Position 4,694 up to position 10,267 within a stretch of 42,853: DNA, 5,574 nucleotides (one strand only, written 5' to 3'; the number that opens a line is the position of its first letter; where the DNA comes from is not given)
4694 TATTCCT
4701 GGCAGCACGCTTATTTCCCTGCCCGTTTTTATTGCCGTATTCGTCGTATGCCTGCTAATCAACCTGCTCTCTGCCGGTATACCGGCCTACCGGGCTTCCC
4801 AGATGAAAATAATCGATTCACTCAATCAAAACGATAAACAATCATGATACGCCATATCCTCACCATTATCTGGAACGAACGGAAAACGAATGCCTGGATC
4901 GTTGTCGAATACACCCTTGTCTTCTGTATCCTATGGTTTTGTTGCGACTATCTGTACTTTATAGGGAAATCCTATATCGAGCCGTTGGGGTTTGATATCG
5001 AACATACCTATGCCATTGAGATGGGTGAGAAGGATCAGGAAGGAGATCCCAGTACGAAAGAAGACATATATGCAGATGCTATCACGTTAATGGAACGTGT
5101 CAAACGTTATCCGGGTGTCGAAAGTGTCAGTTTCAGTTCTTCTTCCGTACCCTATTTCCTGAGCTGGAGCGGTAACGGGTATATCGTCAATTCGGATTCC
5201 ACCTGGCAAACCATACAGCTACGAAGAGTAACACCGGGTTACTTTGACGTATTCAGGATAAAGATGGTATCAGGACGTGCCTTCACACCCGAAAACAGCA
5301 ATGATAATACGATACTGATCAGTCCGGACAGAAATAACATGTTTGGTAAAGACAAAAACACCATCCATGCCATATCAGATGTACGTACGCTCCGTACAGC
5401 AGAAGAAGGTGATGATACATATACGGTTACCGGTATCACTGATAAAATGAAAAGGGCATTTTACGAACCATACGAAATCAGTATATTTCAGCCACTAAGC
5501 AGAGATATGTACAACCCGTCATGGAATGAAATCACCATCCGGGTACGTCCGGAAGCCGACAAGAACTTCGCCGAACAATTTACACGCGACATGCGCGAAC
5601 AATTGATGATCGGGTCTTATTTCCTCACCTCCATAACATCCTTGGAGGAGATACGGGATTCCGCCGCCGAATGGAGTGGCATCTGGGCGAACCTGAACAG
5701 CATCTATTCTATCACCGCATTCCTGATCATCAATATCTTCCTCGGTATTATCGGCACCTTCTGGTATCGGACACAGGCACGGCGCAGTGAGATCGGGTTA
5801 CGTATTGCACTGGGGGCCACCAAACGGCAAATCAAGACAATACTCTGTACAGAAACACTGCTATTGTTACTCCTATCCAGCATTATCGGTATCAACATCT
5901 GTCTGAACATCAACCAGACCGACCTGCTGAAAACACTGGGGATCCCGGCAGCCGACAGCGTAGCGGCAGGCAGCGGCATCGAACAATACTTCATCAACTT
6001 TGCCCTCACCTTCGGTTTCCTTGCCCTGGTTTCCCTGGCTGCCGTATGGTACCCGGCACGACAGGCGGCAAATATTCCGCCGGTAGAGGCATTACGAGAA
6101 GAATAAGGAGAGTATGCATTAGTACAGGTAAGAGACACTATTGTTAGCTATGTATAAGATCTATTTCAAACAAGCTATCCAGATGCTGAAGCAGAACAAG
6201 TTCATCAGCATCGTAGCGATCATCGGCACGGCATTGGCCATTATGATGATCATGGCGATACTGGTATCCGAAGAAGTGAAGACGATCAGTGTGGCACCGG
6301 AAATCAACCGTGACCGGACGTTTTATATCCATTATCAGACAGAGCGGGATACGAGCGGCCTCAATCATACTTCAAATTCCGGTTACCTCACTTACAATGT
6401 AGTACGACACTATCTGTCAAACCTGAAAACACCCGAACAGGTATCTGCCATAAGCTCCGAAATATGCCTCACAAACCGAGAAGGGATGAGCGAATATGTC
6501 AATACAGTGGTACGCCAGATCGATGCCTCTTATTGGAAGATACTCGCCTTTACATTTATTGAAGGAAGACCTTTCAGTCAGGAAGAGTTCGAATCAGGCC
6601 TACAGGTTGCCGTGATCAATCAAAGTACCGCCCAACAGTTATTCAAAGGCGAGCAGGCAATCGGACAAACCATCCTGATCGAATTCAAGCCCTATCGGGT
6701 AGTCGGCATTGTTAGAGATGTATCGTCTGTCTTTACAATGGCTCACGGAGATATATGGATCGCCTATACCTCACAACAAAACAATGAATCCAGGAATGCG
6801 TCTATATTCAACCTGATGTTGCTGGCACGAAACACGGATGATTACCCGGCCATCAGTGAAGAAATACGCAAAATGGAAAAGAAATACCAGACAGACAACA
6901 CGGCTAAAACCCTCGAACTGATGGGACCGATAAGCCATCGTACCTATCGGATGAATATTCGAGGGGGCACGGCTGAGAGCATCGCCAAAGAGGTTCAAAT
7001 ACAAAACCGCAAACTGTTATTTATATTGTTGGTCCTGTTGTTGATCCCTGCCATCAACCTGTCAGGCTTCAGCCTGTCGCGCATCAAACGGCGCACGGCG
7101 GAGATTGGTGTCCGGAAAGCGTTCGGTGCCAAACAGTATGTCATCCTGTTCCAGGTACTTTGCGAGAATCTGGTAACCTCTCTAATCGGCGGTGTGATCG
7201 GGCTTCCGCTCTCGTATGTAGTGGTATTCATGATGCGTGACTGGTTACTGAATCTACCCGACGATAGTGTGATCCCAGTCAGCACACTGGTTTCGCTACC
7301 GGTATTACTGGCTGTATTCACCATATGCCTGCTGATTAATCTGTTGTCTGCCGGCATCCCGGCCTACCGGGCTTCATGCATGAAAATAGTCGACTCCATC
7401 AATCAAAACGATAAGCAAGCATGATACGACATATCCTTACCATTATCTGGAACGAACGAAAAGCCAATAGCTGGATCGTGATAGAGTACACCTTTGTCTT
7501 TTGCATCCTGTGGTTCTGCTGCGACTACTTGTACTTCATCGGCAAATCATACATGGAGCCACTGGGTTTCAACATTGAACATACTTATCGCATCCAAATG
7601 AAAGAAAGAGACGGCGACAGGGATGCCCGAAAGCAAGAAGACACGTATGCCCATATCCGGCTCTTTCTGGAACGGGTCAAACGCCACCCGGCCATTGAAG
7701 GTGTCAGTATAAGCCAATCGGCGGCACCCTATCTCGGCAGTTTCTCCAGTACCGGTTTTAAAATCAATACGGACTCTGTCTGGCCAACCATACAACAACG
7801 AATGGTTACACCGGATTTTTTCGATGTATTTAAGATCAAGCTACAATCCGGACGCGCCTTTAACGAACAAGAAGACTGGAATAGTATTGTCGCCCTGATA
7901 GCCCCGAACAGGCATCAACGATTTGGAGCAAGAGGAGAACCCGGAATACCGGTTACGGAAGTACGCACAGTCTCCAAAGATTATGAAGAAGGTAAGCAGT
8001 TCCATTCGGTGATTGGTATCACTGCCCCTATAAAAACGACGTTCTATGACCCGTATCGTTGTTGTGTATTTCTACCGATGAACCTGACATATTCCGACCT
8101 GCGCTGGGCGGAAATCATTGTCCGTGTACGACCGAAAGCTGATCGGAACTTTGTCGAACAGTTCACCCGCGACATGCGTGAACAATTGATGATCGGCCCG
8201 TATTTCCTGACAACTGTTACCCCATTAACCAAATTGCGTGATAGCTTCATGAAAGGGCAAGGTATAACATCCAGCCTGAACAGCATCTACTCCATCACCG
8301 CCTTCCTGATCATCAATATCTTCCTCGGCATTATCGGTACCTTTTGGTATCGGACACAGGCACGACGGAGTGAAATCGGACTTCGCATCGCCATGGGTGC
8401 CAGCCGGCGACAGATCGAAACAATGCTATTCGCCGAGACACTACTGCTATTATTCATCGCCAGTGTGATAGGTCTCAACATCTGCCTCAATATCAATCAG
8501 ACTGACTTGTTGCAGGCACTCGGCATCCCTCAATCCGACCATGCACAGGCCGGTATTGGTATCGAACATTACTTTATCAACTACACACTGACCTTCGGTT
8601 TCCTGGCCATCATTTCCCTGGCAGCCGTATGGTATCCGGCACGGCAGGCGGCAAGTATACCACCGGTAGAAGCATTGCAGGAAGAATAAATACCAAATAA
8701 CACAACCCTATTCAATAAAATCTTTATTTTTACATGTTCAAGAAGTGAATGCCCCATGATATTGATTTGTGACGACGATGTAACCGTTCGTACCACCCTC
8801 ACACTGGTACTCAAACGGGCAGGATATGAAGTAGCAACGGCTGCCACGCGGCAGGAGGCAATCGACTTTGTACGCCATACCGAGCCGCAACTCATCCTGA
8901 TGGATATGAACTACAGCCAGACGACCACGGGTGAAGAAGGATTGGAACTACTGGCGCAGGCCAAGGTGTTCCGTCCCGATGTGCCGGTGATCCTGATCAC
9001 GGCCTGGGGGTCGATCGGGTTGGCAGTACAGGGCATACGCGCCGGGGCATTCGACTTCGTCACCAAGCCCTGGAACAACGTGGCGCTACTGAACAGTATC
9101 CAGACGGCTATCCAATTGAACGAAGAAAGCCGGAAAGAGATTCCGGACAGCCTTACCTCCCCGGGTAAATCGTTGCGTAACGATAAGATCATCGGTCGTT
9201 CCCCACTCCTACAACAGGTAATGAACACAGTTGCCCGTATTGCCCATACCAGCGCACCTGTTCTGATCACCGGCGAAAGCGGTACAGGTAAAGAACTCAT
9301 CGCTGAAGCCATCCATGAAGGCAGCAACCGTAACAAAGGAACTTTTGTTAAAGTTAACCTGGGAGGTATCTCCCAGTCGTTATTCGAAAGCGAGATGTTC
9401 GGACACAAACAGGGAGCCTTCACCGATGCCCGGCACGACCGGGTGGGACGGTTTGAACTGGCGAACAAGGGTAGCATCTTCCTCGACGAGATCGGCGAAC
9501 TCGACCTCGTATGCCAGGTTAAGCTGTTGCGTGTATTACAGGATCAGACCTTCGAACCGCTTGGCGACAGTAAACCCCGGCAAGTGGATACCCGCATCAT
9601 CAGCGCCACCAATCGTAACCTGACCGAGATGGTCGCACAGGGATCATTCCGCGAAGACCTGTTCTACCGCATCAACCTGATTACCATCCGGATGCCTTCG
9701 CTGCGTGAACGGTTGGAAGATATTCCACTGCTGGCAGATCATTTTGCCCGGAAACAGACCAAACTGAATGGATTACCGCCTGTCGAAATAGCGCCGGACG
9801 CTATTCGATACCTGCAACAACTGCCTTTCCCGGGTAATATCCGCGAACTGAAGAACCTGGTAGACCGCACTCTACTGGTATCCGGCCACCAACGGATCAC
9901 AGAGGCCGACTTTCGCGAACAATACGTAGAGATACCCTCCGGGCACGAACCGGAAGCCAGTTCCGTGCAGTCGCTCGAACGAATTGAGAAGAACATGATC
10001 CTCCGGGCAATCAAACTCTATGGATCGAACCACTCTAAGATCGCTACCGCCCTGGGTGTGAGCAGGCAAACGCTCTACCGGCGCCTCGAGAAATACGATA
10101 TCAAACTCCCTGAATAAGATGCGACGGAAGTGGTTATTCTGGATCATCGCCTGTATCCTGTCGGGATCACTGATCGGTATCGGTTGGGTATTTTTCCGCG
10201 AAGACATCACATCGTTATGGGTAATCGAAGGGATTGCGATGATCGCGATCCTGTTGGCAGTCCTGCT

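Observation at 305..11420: Bce-like 'transporter-as-sensor' module: one ABC ATPase, six FtsX permeases in three A/B pairs, a sigma54 activator and an intramembrane-sensing kinase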

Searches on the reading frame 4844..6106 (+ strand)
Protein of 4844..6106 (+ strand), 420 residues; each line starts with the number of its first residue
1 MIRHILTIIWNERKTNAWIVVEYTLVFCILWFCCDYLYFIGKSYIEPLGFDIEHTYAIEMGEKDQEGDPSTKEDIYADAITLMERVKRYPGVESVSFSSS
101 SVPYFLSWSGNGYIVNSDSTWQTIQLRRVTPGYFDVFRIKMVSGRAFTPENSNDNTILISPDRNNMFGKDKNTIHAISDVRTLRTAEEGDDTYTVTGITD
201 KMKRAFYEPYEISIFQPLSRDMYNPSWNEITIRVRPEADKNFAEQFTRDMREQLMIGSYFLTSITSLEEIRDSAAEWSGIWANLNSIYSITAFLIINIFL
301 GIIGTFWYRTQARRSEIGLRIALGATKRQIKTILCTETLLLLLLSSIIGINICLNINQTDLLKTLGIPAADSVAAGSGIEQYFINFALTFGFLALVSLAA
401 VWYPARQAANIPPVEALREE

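Call 5: search_protein_families(library=pfam, proteins=[window:4844-6106:+], max_evalue=0.01)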
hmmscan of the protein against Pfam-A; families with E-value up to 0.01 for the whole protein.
window:4844-6106:+ (420 aa): 3 families
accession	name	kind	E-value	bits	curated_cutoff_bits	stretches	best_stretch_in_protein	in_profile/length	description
PF02687.27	FtsX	-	1.4e-12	48.1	25.5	1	289-413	2-120/120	FtsX-like permease C-terminal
PF12704.14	MacB_PCD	-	4.4e-11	43.9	27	1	55-244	39-202/207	MacB-like periplasmic core domain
PF13273.12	DUF4064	-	0.0048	17.5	32.1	0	340-403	14-80/102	Protein of unknown function (DUF4064)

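Call 6: search_protein_families(library=ncbifam, proteins=[window:4844-6106:+], max_evalue=0.01)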
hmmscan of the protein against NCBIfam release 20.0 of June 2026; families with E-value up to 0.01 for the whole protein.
window:4844-6106:+ (420 aa): 5 families
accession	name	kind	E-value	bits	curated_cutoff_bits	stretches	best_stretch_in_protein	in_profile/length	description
TIGR03434.1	ADOP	subfamily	1.4e-36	125.9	622.3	1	40-420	441-803/803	ADOP family duplicated permease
NF007826.0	PRK10535.1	equivalog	9.7e-12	43.9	966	1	126-419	369-647/648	macrolide ABC transporter ATP-binding protein/permease MacB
TIGR02212.1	lolCE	equivalog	1.5e-06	27.4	362.45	1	290-420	271-411/411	lipoprotein-releasing ABC transporter permease subunit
NF008357.0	PRK11146.1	exception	1.6e-05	23.9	439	1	289-417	273-411/414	lipoprotein-releasing ABC transporter permease subunit LolE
TIGR02213.1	lolE_release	exception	0.00029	19.8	540.35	1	290-417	271-408/411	lipoprotein-releasing ABC transporter permease subunit LolE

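Call 38: search_solved_structures(query=window:4844-6106:+, max_evalue=0.01)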
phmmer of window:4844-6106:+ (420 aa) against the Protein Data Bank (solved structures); distinct sequences matched with E-value up to 0.01: 6.
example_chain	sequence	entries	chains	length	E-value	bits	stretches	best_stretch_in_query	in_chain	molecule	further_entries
5lil_A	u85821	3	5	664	8e-08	34.7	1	108-419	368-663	Macrolide export ATP-binding/permease protein MacB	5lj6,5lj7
5nik_J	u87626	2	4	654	2e-07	33.4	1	129-419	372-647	Macrolide export ATP-binding/permease protein MacB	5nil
5xu1_M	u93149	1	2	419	1.7e-06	30.4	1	264-420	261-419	ABC transporter permeae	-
9o9x_C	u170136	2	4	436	1.7e-05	27.1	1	192-401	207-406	ABC transporter permease YtrF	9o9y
5gko_A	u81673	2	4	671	4.5e-05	25.7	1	128-419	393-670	Macrolide export ATP-binding/permease protein MacB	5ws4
9rli_E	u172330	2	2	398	0.00046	22.3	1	236-417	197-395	Lipoprotein-releasing system transmembrane protein LolE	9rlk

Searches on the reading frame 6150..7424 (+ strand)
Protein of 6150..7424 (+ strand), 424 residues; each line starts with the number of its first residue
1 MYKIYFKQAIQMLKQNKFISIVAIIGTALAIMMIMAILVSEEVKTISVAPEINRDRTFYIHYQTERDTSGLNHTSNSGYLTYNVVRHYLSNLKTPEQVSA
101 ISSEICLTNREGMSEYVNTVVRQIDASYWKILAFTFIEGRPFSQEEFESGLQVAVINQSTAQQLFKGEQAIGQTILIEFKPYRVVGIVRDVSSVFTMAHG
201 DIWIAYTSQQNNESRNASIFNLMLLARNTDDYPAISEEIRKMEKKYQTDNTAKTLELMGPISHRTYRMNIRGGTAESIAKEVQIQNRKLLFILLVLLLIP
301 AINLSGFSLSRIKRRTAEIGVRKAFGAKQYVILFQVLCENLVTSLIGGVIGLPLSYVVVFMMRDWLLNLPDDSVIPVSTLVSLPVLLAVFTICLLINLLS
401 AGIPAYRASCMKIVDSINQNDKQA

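Call 5: search_protein_families(library=pfam, proteins=[window:6150-7424:+], max_evalue=0.01)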
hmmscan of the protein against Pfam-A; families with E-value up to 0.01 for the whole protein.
window:6150-7424:+ (424 aa): 2 families
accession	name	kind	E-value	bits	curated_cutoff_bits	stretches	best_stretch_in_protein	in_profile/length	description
PF12704.14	MacB_PCD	-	3.2e-28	99.9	27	1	20-241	1-206/207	MacB-like periplasmic core domain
PF02687.27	FtsX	-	1.1e-14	55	25.5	1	291-409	2-116/120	FtsX-like permease C-terminal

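Call 6: search_protein_families(library=ncbifam, proteins=[window:6150-7424:+], max_evalue=0.01)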
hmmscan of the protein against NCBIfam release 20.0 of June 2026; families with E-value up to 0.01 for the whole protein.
window:6150-7424:+ (424 aa): 6 families
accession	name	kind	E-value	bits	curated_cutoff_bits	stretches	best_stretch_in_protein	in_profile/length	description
TIGR03434.1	ADOP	subfamily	7.7e-41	140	622.3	1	8-422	7-404/803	ADOP family duplicated permease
NF007826.0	PRK10535.1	equivalog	2e-27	95.7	966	1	9-418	261-646/648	macrolide ABC transporter ATP-binding protein/permease MacB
TIGR00439.2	FtsX_Gneg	equivalog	0.00023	20.5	255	0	310-404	191-286/292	permease-like cell division protein FtsX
NF038346.1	FtsX_actino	exception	0.00045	19.7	250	1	292-405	192-298/308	permease-like cell division protein FtsX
NF038347.1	FtsX_Gpos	exception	0.00049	19.6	225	0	246-376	132-254/296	permease-like cell division protein FtsX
NF038008.1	ABC_perm_DarB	equivalog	0.0029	15.6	700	1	282-393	659-763/777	darobactin export ABC transporter permease subunit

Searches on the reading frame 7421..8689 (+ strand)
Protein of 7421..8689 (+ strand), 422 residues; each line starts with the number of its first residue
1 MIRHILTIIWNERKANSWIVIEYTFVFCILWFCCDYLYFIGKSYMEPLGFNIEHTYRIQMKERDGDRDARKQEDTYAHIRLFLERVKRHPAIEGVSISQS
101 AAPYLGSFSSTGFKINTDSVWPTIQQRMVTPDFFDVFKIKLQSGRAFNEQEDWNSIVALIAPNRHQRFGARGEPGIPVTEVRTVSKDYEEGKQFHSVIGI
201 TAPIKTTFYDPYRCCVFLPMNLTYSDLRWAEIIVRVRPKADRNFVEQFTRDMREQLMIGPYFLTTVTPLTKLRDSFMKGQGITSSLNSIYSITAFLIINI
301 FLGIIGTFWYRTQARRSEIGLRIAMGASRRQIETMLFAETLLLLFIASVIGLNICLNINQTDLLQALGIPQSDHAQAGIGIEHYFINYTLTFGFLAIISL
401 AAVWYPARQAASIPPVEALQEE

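Call 5: search_protein_families(library=pfam, proteins=[window:7421-8689:+], max_evalue=0.01)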
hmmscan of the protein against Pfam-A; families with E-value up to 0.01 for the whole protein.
window:7421-8689:+ (422 aa): 3 families
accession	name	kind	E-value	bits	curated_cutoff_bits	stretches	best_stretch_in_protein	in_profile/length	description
PF02687.27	FtsX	-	3.3e-14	53.4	25.5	1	291-415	2-120/120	FtsX-like permease C-terminal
PF12704.14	MacB_PCD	-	2.8e-09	38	27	1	54-243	38-198/207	MacB-like periplasmic core domain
PF13273.12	DUF4064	-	0.0045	17.6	32.1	0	343-405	15-80/102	Protein of unknown function (DUF4064)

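Call 6: search_protein_families(library=ncbifam, proteins=[window:7421-8689:+], max_evalue=0.01)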
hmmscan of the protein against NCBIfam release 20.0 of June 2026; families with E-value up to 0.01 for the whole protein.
window:7421-8689:+ (422 aa): 4 families
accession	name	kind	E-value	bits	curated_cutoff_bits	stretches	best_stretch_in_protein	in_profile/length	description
TIGR03434.1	ADOP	subfamily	1.2e-34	119.6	622.3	1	46-422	447-803/803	ADOP family duplicated permease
NF007826.0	PRK10535.1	equivalog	3.1e-09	35.6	966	1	123-422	366-648/648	macrolide ABC transporter ATP-binding protein/permease MacB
TIGR02212.1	lolCE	equivalog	0.00051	19.1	362.45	1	292-422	271-411/411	lipoprotein-releasing ABC transporter permease subunit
NF038008.1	ABC_perm_DarB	equivalog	0.0054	14.7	700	1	284-360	271-347/777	darobactin export ABC transporter permease subunit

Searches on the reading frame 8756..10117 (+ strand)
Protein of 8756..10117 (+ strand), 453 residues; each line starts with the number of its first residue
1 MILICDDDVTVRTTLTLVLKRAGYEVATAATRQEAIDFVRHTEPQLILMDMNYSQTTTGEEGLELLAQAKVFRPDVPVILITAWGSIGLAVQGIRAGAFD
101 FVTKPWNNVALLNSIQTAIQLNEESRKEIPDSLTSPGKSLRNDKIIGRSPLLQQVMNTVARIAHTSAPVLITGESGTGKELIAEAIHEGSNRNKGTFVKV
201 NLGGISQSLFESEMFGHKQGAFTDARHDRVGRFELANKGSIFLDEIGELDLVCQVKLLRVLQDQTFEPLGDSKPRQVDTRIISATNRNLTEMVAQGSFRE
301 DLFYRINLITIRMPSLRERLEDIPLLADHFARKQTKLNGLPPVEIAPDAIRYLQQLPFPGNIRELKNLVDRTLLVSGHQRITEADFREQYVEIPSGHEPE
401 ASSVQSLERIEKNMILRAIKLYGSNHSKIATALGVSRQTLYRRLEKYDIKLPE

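Call 5: search_protein_families(library=pfam, proteins=[window:8756-10117:+], max_evalue=0.01)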
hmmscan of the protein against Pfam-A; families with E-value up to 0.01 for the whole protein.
window:8756-10117:+ (453 aa): 13 families
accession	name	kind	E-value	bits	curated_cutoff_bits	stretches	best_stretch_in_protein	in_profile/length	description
PF00158.32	Sigma54_activat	-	2.3e-68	229.6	20.2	1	145-311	1-167/168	Sigma-54 interaction domain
PF00072.30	Response_reg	-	4.5e-23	82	30.2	1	2-115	1-110/111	Response regulator receiver domain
PF25601.1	AAA_lid_14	-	4.5e-21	74.9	27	1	317-400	1-84/87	AAA+ ATPase lid domain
PF14532.12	Sigma54_activ_2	-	2.5e-19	70.3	25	1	146-316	1-138/138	Sigma-54 interaction domain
PF02954.25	HTH_8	-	2.1e-09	37.4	22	1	406-447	1-42/42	Bacterial regulatory protein, Fis family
PF18024.7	HTH_50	-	1.1e-07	31.8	27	1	407-449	8-49/50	Helix-turn-helix domain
PF07728.20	AAA_5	-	8.6e-06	26.2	22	1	168-288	1-124/139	AAA domain (dynein-related subfamily)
PF13191.12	AAA_16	-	7.8e-05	23.7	32.6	1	145-199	2-57/167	AAA ATPase domain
PF02796.21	HTH_7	-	8.5e-05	23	23.8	1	411-446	7-44/45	Helix-turn-helix domain of resolvase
PF13384.12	HTH_23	-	0.0001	22.4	24.6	1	411-447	9-41/50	Homeodomain-like domain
PF00004.35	AAA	-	0.00015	22.6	21.2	1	169-287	1-110/131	ATPase family associated with various cellular activities (AAA)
PF13556.12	HTH_30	-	0.00041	20.5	27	1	416-446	5-35/59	PucR C-terminal helix-turn-helix domain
PF13551.12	HTH_29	-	0.0039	17.7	28.1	0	415-447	4-36/64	Winged helix-turn helix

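Call 6: search_protein_families(library=ncbifam, proteins=[window:8756-10117:+], max_evalue=0.01)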
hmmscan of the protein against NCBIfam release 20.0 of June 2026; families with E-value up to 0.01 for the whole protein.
window:8756-10117:+ (453 aa): 110 families (the best 25 are shown)
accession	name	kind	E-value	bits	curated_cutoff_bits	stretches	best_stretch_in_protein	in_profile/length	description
NF008469.0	PRK11361.1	equivalog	4e-118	395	714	1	2-450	7-457/461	acetoacetate metabolism transcriptional regulator AtoC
TIGR02915.1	PEP_resp_reg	equivalog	3.6e-111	372.2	502.6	1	2-450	1-445/445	PEP-CTERM-box response regulator transcription factor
TIGR01818.1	ntrC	equivalog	5.8e-111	371.5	558.6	1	2-387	1-378/463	nitrogen regulation protein NR(I)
NF051870.1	NAssimRespRegNtrX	equivalog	1.3e-101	340.8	600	1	2-446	4-449/452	nitrogen assimilation response regulator NtrX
NF041552.1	TF_PrdR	equivalog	3.2e-99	332.8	795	1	141-448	265-577/577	sigma-54 dependent transcriptional regulator PrdR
TIGR01817.1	nifA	equivalog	2.2e-98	330.3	528.85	1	118-427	173-482/534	nif-specific transcriptional activator NifA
NF007689.0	PRK10365.1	equivalog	7.2e-98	328.2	760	1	2-444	8-439/441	sigma-54-dependent response regulator transcription factor ZraR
NF041946.1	LuxO_transreg_Vib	equivalog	4e-95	319.3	800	2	7-382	4-372/463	quorum-sensing sigma-54 dependent transcriptional regulator LuxO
NF038308.1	RNA_repair_RtcR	equivalog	1.9e-94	317.4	650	1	134-450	171-519/530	RNA repair transcriptional activator RtcR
NF011695.0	PRK15115.1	equivalog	2.5e-93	313.3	763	1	2-449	9-438/445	two-component system response regulator GlrR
NF008176.1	PRK10923.1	equivalog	1.9e-89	300.4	620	1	2-396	6-391/469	nitrogen regulation protein NR(I)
NF003451.0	PRK05022.1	equivalog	7.1e-89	298.8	476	1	112-449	159-510/512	nitric oxide reductase transcriptional regulator NorR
NF050807.1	TransRegFlbDCaul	equivalog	1.4e-87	294.4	750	1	21-448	22-439/454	sigma-54-dependent transcriptional regulator FlbD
TIGR02329.1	propionate_PrpR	equivalog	3.2e-82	276.9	499.2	1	141-445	210-525/526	propionate catabolism operon regulatory protein PrpR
NF049963.1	RespRegFlgRCampy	domain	3.4e-81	273.3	750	1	2-449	3-429/429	fla regulon two-component system response regulator FlgR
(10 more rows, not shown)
